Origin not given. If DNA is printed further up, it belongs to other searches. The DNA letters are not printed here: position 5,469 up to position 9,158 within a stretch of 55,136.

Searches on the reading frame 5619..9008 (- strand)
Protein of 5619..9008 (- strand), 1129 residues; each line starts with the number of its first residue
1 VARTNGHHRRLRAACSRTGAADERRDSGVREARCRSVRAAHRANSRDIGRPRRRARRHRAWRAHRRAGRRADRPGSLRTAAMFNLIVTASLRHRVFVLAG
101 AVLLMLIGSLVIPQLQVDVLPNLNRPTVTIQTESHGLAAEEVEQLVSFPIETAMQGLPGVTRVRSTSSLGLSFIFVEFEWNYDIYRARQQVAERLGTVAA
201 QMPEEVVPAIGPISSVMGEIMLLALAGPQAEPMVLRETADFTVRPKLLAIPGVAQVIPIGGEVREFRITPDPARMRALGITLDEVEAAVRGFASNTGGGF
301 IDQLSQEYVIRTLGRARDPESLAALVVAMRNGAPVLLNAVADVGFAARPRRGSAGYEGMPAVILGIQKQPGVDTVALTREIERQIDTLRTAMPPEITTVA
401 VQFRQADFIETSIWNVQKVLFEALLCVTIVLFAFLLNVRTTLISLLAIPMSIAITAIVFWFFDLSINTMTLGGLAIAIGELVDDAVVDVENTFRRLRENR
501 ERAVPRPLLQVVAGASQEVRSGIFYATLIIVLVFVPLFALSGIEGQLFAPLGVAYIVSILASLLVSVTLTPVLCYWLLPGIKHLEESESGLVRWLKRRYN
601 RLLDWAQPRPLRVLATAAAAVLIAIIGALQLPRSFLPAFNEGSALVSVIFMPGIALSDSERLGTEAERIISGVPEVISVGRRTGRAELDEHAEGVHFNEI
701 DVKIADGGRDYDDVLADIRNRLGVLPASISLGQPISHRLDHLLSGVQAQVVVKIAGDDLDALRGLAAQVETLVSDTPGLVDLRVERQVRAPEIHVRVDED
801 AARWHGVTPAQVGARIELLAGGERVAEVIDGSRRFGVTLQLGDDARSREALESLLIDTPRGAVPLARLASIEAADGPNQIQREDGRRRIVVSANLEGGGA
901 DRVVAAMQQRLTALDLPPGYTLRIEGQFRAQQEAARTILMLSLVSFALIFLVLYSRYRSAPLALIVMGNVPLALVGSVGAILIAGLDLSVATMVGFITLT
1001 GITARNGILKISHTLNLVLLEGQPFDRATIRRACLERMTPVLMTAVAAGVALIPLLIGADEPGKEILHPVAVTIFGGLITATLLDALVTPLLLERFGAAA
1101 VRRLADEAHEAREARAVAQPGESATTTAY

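Call 98: search_protein_families(library=pfam, proteins=[window:5619-9008:-], max_evalue=0.00001)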
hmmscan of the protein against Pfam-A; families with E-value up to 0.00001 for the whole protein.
window:5619-9008:- (1129 aa): 1 family
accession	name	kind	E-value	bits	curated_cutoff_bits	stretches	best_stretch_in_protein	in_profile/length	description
PF00873.25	ACR_tran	-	2.9e-240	800.4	28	1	87-1092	2-1016/1021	AcrB/AcrD/AcrF family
